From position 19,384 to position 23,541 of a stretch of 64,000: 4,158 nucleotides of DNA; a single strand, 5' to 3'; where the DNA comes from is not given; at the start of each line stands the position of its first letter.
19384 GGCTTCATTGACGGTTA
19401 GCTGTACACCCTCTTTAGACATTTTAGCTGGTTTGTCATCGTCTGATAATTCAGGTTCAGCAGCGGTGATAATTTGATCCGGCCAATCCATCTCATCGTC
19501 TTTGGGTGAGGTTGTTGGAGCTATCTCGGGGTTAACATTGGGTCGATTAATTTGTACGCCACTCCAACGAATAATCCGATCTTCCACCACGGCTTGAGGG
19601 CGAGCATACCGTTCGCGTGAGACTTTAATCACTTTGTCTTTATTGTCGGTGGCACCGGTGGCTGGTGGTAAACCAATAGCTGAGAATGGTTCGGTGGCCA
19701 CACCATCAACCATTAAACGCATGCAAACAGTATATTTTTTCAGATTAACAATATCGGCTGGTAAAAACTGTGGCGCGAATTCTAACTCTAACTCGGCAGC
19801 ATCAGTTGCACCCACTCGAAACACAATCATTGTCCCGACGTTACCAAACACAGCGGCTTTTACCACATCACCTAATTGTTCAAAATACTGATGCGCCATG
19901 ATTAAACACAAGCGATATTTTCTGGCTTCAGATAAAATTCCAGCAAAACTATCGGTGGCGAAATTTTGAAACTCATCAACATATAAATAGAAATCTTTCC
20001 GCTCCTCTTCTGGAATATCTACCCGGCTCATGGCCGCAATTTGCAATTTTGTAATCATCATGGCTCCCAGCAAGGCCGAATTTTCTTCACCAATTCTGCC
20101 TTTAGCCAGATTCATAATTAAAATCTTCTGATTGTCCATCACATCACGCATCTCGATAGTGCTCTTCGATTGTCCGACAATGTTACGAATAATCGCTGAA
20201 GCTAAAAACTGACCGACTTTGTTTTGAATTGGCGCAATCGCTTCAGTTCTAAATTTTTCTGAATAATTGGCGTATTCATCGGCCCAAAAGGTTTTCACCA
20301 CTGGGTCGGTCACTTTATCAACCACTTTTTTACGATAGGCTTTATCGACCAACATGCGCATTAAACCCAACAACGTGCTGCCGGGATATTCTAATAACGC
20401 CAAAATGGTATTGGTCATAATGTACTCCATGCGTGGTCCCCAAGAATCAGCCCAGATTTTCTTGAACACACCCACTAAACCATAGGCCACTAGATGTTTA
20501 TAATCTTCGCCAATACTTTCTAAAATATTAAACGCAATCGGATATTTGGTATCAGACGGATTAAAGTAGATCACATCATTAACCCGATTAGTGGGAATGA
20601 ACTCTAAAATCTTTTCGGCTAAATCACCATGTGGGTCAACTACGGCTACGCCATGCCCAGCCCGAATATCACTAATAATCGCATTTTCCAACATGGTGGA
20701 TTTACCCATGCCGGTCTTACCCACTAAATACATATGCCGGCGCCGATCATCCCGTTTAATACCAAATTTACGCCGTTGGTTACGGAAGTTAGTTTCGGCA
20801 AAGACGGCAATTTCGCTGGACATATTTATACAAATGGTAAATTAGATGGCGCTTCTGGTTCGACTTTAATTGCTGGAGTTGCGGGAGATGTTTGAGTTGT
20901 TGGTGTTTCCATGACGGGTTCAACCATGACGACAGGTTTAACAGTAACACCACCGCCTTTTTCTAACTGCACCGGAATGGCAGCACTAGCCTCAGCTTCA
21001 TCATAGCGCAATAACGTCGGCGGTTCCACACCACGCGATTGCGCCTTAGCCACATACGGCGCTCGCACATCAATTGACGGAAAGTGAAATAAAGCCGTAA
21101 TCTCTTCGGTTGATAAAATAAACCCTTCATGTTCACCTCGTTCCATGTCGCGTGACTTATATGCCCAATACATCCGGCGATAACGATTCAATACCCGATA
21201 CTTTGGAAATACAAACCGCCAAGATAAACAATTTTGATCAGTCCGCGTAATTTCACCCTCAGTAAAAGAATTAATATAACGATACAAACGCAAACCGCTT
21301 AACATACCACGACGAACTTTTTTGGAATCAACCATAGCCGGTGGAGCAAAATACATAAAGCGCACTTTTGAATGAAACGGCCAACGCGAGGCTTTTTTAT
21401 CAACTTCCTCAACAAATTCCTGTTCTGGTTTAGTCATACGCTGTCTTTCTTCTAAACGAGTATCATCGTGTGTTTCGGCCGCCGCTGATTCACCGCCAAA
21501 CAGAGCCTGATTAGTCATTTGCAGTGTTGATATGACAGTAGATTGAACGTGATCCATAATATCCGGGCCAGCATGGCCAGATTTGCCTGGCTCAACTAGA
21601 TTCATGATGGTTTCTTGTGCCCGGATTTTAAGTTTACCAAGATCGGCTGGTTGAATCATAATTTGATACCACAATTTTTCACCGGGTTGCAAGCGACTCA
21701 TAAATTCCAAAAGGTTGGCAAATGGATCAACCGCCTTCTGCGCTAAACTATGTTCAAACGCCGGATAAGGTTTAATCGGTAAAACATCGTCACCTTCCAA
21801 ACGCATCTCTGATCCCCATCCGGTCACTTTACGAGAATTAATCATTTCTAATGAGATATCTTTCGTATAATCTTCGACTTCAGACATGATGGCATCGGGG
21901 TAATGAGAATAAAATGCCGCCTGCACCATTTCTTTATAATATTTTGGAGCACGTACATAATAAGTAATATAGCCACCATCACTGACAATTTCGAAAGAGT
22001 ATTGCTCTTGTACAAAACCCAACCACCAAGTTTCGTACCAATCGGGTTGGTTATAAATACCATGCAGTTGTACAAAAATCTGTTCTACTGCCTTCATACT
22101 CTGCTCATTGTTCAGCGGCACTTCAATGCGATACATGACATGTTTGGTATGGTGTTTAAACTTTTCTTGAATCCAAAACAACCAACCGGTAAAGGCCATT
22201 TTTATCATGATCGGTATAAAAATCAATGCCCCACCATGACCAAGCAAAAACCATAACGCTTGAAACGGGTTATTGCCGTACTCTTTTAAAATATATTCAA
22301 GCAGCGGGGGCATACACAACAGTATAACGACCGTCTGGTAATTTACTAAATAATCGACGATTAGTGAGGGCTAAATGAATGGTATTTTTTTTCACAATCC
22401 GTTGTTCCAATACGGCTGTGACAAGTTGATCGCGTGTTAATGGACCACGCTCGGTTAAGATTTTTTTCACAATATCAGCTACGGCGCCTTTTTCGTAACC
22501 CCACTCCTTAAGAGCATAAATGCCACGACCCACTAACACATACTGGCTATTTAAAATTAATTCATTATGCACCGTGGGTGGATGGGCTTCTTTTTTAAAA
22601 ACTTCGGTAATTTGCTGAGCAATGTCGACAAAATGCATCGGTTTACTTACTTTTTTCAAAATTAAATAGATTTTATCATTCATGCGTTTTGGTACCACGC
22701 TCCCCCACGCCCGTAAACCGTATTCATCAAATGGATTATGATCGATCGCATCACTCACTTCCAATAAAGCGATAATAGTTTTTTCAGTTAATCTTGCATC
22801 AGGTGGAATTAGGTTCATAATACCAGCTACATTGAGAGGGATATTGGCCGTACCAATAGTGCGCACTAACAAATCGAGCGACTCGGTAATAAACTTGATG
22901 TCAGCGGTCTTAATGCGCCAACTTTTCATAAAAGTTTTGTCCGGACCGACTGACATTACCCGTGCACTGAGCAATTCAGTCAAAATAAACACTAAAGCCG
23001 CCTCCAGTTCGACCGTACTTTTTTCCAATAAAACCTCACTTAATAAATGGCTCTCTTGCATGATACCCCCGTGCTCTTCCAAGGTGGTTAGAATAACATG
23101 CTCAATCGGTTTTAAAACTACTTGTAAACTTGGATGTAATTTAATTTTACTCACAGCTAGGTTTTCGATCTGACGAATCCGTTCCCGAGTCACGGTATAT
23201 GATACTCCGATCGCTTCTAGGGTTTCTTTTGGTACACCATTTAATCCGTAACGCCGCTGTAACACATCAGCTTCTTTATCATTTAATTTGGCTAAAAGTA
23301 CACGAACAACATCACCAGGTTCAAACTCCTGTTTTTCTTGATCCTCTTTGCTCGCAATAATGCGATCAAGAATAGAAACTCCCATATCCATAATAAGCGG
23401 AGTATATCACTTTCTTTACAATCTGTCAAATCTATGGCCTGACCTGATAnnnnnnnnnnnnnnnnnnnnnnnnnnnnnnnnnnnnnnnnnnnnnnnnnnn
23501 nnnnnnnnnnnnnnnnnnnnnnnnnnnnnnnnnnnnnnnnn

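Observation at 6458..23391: ~17-kb co-directional, translationally coupled cluster: sigma-r4-only protein, membrane protein, TraD/HerA-like ATPase, 923-aa protein, TA pair, TrmB regulator and five Cys-rich paralogs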

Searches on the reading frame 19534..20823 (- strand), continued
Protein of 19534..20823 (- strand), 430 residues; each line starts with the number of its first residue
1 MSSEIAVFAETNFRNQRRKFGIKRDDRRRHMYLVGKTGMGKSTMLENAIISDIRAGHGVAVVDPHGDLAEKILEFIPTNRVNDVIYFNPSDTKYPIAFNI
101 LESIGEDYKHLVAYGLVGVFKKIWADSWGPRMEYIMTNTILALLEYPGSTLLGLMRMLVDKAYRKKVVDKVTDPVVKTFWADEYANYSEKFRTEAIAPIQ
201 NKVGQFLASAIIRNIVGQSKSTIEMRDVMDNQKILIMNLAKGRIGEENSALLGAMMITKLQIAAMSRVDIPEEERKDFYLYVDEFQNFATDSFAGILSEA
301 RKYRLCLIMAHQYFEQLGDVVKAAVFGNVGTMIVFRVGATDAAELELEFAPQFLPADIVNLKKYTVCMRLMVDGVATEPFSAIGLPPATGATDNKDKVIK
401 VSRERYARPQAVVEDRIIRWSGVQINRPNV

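Call 89: get_annotated_region(hit=H5, flank=5000)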
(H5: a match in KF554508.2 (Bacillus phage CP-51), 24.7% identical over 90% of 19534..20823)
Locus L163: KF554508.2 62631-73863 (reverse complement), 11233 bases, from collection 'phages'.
description: Bacillus phage CP-51, complete genome.
organism: Bacillus phage CP-51 (NCBI taxid 1391188)
taxonomy: Viruses; Duplodnaviria; Heunggongvirae; Uroviricota; Caudoviricetes; Herelleviridae; Spounavirinae; Siminovitchvirus; Siminovitchvirus CP51
host: Bacillus cereus HER1399; source: soil; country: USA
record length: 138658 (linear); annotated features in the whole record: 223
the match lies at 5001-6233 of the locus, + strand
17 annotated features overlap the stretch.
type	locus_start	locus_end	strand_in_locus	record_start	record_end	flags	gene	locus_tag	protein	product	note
CDS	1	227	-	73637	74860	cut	-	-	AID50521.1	putative replication protein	gp100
CDS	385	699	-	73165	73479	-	-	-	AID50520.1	hypothetical protein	gp99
CDS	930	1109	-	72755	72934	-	-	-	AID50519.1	hypothetical protein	gp98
CDS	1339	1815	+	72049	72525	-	-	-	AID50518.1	hypothetical protein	gp97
CDS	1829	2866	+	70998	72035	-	-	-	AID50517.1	hypothetical protein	gp96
CDS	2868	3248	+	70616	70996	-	-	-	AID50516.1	hypothetical protein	gp95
CDS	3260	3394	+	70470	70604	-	-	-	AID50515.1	hypothetical protein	gp94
CDS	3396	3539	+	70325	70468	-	-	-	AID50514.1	hypothetical protein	gp93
CDS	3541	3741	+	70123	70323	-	-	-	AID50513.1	hypothetical protein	gp92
CDS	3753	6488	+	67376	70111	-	-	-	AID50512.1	hypothetical protein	gp91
CDS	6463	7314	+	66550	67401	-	-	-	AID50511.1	hypothetical protein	gp90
CDS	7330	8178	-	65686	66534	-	-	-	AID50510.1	hypothetical protein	gp89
CDS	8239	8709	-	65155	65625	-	-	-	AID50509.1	hypothetical protein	gp88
CDS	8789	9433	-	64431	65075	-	-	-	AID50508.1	putative sigma factor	gp87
CDS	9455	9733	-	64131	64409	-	-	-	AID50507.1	hypothetical protein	gp86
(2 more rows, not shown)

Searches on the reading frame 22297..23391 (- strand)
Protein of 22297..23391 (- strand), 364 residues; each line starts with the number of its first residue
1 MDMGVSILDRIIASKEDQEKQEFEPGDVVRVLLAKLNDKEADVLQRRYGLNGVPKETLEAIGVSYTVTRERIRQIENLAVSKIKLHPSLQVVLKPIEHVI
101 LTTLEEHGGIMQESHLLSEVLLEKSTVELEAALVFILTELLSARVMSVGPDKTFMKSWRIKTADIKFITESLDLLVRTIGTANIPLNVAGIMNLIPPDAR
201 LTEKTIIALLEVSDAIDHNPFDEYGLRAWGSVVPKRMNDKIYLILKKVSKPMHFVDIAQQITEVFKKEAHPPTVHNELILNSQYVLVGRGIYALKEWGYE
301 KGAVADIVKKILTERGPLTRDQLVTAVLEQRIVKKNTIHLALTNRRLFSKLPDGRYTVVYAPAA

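Call 4: search_protein_families(library=pfam, proteins=[window:22297-23391:-], max_evalue=0.01)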
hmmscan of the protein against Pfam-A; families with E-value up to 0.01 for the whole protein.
window:22297-23391:- (364 aa): 2 families
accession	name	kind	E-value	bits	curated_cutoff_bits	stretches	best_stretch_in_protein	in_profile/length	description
PF04545.22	Sigma70_r4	-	1e-11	44.6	24.1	1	32-84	1-49/50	Sigma-70, region 4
PF05066.19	HARE-HTH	-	0.0057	17.5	25.9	0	241-268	7-34/71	HB1, ASXL, restriction endonuclease HTH domain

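Call 5: search_protein_families(library=ncbifam, proteins=[window:22297-23391:-], max_evalue=0.01)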
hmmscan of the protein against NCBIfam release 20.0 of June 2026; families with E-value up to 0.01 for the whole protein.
window:22297-23391:- (364 aa): 26 families (the best 25 are shown)
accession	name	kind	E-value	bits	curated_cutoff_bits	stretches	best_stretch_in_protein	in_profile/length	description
NF041931.2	MzaA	equivalog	5.6e-16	58.5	800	1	21-102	639-719/726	MZA anti-phage system associated sigma-70 family RNA polymerase sigma factor MzaA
TIGR02393.1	RpoD_Cterm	equivalog_domain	7e-15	55.3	354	1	9-94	151-234/238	RNA polymerase sigma factor RpoD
NF004208.0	PRK05658.1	equivalog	9.1e-15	54.7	555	1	27-93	560-625/631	RNA polymerase sigma factor RpoD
NF004561.0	PRK05901.1-3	equivalog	3.2e-13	49.6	582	1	30-93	470-532/537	RNA polymerase sigma factor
NF004207.0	PRK05657.1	equivalog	4.7e-13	49.2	394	1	6-86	233-316/329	RNA polymerase sigma factor RpoS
TIGR02394.1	rpoS_proteo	equivalog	7e-13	48.7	378.7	1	6-84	190-271/285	RNA polymerase sigma factor RpoS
NF005643.0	PRK07406.1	equivalog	8e-13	48.2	500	1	31-94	331-393/397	RNA polymerase sigma factor RpoD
NF004560.0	PRK05901.1-1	equivalog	8.7e-12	44.9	711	1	30-94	449-512/516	RNA polymerase sigma factor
NF004566.0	PRK05901.2-4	equivalog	1.4e-11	44.3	531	1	15-94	362-440/448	RNA polymerase sigma factor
NF006666.0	PRK09210.1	equivalog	2.7e-11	43.4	572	1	12-90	286-362/370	RNA polymerase sigma factor RpoD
TIGR02997.1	Sig70-cyanoRpoD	subfamily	4e-11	42.7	384.5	1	21-83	236-297/298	RNA polymerase sigma factor, RpoD/SigA family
NF005920.0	PRK07921.1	subfamily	1.5e-10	40.6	464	1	22-84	254-315/328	RNA polymerase sigma factor SigB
NF004562.0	PRK05901.1-4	equivalog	2.5e-10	39.5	779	1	29-88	486-544/571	RNA polymerase sigma factor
NF005143.0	PRK06596.1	subfamily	9.2e-09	35.2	241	1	22-84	217-278/285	RNA polymerase factor sigma-32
TIGR02392.1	rpoH_proteo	equivalog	1.4e-08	34.7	323.1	1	20-85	203-266/270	RNA polymerase sigma factor RpoH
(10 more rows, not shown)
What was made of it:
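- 22297..23391 (-): Two-domain protein: sigma-70 region 4 (aa 32-84) plus a C-terminal HARE-HTH / RNA polymerase delta-like winged helix (aa ~236-297). Pfam and NCBIfam (calls 4, 5).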

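Call 6: search_protein_families(library=padloc, proteins=[window:22297-23391:-], max_evalue=0.01)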
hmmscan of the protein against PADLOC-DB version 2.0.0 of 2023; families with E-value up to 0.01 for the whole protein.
window:22297-23391:- (364 aa): 1 family
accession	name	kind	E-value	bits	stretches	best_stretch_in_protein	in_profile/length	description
PDLC02203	MzaA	-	2.5e-08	30.6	1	21-87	593-659/683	-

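Call 7: search_protein_families(library=phrogs, proteins=[window:22297-23391:-], max_evalue=0.01)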
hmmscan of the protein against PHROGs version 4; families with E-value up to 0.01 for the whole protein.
window:22297-23391:- (364 aa): 1 family
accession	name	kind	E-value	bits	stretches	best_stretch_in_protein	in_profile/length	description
phrog_351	-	transcription regulation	3.2e-13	50.2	1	3-86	645-725/928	RNA polymerase sigma factor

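Call 94: search_protein_families(library=pfam, alignment_id=A4, max_evalue=0.01)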
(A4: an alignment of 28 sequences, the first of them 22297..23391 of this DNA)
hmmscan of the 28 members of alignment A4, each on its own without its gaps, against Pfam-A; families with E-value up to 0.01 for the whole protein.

A. member 1, window:22297-23391:- (364 aa): 2 families
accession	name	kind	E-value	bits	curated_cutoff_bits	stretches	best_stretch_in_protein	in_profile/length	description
PF04545.22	Sigma70_r4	-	1e-11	44.6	24.1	1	32-84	1-49/50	Sigma-70, region 4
PF05066.19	HARE-HTH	-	0.0057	17.5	25.9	0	241-268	7-34/71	HB1, ASXL, restriction endonuclease HTH domain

B. families by the number of members that match (of 28 scanned): 12 families
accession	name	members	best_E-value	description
PF05066.19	HARE-HTH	28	2.1e-17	HB1, ASXL, restriction endonuclease HTH domain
PF04545.22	Sigma70_r4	28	5.4e-17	Sigma-70, region 4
PF11784.13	DUF3320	3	6.4e-05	Protein of unknown function (DUF3320)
PF08461.16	HTH_12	2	4.1e-05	Ribonuclease R winged-helix domain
PF16007.11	DUF4777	2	0.0061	Domain of unknown function (DUF4777)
PF08100.18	Dimerisation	1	0.0046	O-methyltransferase dimerisation domain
PF23159.1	WH_Rok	1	0.0052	Repressor Rok winged helix domain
PF07106.19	TBPIP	1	0.0069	TBPIP/Hop2 winged helix domain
PF02186.21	TFIIE_beta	1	0.0069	TFIIE beta subunit core domain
PF16509.11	KORA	1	0.0074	TrfB plasmid transcriptional repressor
PF24706.1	DUF7669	1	0.008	Domain of unknown function (DUF7669)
PF24408.1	wHTH-Calcineurin_assc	1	0.0092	wHTH-Calcineurin_assc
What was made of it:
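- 22297..23391 (-): 28 of 28 family members carry both domains (call 94).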

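Call 95: search_solved_structures(query=A4, max_evalue=0.01)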
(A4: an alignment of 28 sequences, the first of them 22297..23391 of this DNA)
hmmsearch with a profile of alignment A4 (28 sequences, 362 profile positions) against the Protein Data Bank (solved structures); distinct sequences matched with E-value up to 0.01: 71 (the best 60 are shown).
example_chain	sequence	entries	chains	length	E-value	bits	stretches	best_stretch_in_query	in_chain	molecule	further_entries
4g6d_A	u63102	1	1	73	1.6e-18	70.5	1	24-89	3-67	RNA polymerase sigma factor rpoD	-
1tty_A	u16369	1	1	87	1.8e-18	70.3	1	18-92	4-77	RNA polymerase sigma factor rpoD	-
8h3v_G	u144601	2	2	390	5.2e-18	68.8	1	24-84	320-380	RNA polymerase sigma factor SigA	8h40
7l7b_F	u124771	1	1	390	7.1e-18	68.4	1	23-88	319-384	RNA polymerase sigma factor SigA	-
4g8x_A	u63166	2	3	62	8.1e-18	68.2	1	24-81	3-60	RNA polymerase sigma factor rpoD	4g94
7kuf_B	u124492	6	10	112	8.3e-18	68.1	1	25-85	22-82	RNA polymerase sigma factor, DNA-directed RNA polymerase subunit beta chimera | RNA polymerase sigma factor SigA,DNA-directed RNA polymerase subunit beta | RNA 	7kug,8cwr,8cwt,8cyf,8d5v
8x6f_E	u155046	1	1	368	8.7e-18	68.1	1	23-88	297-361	RNA polymerase sigma factor SigA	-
8gzg_F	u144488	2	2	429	1.1e-17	67.8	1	24-84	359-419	RNA polymerase sigma factor SigA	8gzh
6ono_B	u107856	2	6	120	1.1e-17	67.7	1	24-85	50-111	RNA polymerase sigma factor SigA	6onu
7vpd_F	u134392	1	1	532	1.4e-17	67.4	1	24-84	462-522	RNA polymerase sigma factor SigA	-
7vpz_F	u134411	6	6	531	1.4e-17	67.4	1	24-84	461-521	RNA polymerase principal sigma factor HrdB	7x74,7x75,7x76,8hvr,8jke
7ckq_F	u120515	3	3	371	1.6e-17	67.2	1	23-87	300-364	RNA polymerase sigma factor SigA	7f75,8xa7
9dvs_G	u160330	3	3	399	1.8e-17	67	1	26-84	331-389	RNA polymerase sigma factor SigA1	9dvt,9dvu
1tlh_B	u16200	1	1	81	1.9e-17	66.9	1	24-84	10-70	RNA polymerase sigma factor rpoD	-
8dy7_F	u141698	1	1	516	3.1e-17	66.3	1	24-84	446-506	RNA polymerase sigma factor SigA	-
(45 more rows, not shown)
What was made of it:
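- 22297..23391 (-): Region 4 matches RpoD/SigA structures (call 95).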
